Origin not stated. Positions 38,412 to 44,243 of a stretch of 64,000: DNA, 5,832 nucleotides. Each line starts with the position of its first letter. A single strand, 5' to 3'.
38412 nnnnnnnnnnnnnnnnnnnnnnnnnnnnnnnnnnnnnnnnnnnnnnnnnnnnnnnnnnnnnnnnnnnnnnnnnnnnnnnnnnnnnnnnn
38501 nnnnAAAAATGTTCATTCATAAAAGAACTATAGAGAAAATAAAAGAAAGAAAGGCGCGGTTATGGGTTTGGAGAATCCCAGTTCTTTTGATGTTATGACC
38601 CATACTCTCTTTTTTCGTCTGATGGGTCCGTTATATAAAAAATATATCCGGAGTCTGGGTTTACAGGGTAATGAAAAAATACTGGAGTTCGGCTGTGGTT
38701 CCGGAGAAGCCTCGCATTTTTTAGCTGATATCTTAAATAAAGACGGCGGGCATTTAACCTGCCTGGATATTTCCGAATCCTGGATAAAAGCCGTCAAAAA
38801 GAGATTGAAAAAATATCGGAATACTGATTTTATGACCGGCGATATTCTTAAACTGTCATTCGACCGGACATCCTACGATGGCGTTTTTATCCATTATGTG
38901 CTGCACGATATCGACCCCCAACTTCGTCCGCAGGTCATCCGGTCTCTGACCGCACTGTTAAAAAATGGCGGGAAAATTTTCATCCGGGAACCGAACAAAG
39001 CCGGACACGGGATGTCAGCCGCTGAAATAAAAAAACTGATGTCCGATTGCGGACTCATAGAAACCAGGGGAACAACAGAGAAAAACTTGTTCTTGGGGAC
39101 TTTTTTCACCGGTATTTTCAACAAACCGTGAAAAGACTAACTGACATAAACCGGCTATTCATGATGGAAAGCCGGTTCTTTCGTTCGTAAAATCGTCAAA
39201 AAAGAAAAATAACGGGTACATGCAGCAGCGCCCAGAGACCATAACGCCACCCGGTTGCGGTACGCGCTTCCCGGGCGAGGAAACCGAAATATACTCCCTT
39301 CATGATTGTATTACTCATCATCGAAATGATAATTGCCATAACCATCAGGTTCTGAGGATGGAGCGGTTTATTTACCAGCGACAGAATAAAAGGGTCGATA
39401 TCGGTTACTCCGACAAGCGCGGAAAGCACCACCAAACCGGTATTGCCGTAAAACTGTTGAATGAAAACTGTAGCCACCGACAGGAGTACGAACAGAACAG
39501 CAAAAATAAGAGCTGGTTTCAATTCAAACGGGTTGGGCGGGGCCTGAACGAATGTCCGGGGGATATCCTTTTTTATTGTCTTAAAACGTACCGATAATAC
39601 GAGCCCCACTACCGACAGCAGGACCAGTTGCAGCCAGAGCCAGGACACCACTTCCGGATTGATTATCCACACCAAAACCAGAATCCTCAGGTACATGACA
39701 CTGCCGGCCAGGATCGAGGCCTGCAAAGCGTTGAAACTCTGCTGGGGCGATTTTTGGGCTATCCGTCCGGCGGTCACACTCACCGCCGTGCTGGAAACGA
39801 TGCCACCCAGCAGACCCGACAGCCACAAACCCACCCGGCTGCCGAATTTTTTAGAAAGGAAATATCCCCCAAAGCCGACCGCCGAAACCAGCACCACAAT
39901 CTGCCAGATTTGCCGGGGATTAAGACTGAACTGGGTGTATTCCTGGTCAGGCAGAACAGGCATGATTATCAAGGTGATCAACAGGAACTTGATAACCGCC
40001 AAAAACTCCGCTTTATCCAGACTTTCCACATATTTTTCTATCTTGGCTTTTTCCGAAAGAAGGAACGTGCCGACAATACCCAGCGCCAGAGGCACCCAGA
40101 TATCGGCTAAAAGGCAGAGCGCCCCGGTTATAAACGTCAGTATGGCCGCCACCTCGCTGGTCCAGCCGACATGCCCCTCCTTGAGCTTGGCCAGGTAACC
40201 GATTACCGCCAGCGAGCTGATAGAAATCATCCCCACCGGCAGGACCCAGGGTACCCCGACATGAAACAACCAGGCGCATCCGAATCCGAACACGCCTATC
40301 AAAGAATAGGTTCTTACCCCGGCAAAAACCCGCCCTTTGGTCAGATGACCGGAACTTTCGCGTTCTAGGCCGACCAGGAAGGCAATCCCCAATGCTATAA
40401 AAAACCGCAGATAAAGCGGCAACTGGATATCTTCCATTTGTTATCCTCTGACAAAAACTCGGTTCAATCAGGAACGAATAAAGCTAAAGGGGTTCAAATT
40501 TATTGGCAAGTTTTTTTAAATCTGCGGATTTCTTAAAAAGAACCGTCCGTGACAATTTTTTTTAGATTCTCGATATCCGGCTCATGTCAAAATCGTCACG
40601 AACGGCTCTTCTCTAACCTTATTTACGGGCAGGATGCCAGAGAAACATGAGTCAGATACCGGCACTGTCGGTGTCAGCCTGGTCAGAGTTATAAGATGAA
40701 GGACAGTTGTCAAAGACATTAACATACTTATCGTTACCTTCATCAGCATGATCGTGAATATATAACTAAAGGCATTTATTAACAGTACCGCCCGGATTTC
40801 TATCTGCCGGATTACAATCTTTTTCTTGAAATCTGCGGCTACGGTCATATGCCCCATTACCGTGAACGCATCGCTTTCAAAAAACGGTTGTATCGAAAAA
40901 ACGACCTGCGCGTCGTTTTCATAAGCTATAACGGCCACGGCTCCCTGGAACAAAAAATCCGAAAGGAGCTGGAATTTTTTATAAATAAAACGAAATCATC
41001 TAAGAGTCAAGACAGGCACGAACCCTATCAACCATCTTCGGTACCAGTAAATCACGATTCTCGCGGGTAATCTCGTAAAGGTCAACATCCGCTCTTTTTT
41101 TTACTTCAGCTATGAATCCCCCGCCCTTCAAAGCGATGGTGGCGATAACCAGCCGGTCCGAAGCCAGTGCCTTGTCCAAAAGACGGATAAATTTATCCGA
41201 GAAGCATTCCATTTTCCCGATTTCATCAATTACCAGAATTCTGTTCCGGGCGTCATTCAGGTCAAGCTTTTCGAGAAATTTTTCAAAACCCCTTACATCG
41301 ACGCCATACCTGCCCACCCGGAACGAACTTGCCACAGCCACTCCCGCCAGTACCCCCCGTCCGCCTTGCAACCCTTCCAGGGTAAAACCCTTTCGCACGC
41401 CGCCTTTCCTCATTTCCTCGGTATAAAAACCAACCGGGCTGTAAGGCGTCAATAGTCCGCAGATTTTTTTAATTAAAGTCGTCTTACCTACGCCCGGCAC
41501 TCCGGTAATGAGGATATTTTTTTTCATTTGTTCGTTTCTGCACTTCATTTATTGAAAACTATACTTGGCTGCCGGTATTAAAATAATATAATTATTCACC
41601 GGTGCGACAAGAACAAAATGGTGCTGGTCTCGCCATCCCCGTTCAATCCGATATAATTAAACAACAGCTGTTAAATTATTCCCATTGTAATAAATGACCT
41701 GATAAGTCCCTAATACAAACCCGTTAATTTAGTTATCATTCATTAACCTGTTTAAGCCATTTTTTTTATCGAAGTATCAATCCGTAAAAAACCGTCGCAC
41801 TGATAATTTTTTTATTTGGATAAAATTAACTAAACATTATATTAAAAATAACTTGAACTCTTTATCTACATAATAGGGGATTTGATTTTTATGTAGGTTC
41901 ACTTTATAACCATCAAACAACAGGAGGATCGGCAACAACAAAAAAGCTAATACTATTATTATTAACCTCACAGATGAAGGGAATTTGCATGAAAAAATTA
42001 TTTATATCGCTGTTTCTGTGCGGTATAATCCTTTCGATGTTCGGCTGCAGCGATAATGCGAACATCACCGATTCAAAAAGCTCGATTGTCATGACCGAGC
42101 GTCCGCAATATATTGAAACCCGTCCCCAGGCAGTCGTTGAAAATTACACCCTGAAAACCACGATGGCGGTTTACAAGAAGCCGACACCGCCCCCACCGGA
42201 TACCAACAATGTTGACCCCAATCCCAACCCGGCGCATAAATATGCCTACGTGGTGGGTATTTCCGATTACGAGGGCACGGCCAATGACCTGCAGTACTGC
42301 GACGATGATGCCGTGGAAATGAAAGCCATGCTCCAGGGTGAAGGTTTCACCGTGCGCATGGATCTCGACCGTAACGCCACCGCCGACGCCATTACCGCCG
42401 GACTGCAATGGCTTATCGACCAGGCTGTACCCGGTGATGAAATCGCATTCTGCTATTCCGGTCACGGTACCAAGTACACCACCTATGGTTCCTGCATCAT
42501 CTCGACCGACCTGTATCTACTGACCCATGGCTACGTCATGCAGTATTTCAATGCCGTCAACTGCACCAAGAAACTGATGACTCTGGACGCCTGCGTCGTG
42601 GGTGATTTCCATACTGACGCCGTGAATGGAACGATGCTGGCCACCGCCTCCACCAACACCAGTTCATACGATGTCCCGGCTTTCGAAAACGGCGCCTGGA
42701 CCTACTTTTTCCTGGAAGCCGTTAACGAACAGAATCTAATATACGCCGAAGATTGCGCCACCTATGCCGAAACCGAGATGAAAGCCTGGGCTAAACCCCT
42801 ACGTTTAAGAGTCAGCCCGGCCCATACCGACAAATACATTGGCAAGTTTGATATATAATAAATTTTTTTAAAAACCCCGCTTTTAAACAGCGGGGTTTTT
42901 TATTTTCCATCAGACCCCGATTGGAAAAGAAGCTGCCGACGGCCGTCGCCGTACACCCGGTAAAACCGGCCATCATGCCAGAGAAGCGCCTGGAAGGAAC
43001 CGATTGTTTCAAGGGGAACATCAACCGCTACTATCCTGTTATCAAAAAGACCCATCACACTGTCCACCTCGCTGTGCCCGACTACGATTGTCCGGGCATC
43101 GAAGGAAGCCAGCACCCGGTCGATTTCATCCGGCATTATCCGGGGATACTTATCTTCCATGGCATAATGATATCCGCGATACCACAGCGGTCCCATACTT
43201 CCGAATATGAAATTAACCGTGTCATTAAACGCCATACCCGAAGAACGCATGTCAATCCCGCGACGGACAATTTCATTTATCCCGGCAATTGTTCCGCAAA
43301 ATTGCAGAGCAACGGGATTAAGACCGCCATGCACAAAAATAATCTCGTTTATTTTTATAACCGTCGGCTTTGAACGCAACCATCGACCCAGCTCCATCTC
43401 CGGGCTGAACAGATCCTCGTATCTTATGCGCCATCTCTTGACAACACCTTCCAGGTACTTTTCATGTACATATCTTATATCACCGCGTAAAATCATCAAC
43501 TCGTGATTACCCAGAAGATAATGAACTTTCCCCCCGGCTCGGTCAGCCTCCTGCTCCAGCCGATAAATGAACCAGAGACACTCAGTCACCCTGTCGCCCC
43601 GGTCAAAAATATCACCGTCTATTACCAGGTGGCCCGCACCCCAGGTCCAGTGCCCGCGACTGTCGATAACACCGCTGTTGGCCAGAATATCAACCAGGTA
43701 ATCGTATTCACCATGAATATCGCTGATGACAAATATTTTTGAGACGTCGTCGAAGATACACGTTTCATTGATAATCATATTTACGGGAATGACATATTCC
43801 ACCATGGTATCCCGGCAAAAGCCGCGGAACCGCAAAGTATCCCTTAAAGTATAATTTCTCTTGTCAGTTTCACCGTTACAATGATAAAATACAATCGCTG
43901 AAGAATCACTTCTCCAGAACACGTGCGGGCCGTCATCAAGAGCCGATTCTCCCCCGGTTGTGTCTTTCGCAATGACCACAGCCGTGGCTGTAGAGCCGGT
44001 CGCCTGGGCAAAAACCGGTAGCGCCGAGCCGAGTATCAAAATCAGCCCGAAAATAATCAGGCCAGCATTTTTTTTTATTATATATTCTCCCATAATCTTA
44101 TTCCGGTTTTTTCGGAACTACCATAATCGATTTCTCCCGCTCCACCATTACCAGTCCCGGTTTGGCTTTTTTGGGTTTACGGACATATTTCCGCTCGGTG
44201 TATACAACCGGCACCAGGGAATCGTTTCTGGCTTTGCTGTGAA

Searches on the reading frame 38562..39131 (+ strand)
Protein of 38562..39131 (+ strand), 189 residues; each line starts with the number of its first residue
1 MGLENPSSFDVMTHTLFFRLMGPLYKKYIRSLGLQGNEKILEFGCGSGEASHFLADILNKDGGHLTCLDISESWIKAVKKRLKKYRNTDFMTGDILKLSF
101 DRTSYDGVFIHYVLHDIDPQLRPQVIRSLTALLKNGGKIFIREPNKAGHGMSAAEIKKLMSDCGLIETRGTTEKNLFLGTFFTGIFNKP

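Call 63: search_protein_families(library=pfam, proteins=[window:38562-39131:+], max_evalue=0.00001)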
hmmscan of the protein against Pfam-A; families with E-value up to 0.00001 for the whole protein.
window:38562-39131:+ (189 aa): 6 families
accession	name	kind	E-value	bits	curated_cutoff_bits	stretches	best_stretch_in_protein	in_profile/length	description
PF13847.12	Methyltransf_31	-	1.5e-17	64.1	27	1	36-151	3-114/145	Methyltransferase domain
PF13649.12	Methyltransf_25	-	1.6e-17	64.4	27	1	40-137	1-97/97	Methyltransferase domain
PF08242.18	Methyltransf_12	-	4.1e-16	59.9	30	1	41-139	1-98/98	Methyltransferase domain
PF08241.18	Methyltransf_11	-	4.1e-16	59.8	21.2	1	41-141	1-95/95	Methyltransferase domain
PF01209.24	Ubie_methyltran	-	1.2e-11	44.9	20.1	1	8-146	19-156/233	ubiE/COQ5 methyltransferase family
PF13489.12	Methyltransf_23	-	1e-08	35.5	27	1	32-148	16-123/164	Methyltransferase domain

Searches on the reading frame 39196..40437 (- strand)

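Call 63: search_protein_families(library=pfam, proteins=[window:39196-40437:-], max_evalue=0.00001)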
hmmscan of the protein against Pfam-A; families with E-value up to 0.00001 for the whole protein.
window:39196-40437:- (413 aa): 2 families
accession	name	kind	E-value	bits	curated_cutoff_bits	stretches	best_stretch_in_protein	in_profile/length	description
PF13194.11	DUF4010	-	5.1e-52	177.1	30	1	182-385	1-207/210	Domain of unknown function (DUF4010)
PF02308.21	MgtC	-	1.6e-11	45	31.4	1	13-135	2-120/121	MgtC family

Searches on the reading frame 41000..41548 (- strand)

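Call 63: search_protein_families(library=pfam, proteins=[window:41000-41548:-], max_evalue=0.00001)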
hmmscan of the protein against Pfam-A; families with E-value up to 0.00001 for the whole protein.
window:41000-41548:- (182 aa): 2 families
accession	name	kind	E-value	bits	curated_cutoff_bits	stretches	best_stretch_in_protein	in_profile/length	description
PF03266.21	NTPase_1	-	3.4e-42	144.6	23.9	1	11-171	1-166/168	NTPase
PF01443.25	Viral_helicase1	-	5.1e-06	26.9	21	0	12-46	1-36/228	Viral superfamily 1 RNA helicase core domain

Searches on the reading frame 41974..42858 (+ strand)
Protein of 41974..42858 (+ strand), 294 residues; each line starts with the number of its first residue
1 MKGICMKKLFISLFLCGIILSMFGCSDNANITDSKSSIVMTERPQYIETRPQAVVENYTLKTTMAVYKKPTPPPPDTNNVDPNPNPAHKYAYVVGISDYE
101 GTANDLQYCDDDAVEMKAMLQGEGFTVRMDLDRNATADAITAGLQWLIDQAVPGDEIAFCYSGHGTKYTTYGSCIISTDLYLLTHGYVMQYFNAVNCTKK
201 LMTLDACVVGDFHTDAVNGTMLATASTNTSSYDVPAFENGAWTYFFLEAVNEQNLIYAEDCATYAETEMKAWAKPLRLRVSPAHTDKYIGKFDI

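Call 63: search_protein_families(library=pfam, proteins=[window:41974-42858:+], max_evalue=0.00001)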
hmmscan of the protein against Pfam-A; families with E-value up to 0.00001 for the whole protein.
window:41974-42858:+ (294 aa): 1 family
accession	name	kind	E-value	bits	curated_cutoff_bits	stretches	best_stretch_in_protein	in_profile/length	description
PF00656.27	Peptidase_C14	-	6.5e-19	69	21.4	1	89-215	2-134/233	Caspase domain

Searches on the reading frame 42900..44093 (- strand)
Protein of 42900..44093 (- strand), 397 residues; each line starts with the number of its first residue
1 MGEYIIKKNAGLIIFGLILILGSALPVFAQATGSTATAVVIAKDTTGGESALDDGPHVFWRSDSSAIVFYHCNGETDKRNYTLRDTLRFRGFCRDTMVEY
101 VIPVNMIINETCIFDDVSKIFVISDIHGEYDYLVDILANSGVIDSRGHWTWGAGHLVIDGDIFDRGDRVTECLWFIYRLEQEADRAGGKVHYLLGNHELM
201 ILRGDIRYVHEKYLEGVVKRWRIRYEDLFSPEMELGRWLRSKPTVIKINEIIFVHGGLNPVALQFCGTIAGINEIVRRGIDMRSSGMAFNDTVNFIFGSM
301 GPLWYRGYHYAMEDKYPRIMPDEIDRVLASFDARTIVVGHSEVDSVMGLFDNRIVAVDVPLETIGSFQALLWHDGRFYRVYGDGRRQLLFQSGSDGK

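Call 63: search_protein_families(library=pfam, proteins=[window:42900-44093:-], max_evalue=0.00001)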
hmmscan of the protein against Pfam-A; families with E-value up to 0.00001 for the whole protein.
window:42900-44093:- (397 aa): 1 family
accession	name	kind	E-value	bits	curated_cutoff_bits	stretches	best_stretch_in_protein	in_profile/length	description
PF00149.33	Metallophos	-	1.2e-13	52.4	21.5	1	119-341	2-188/191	Calcineurin-like phosphoesterase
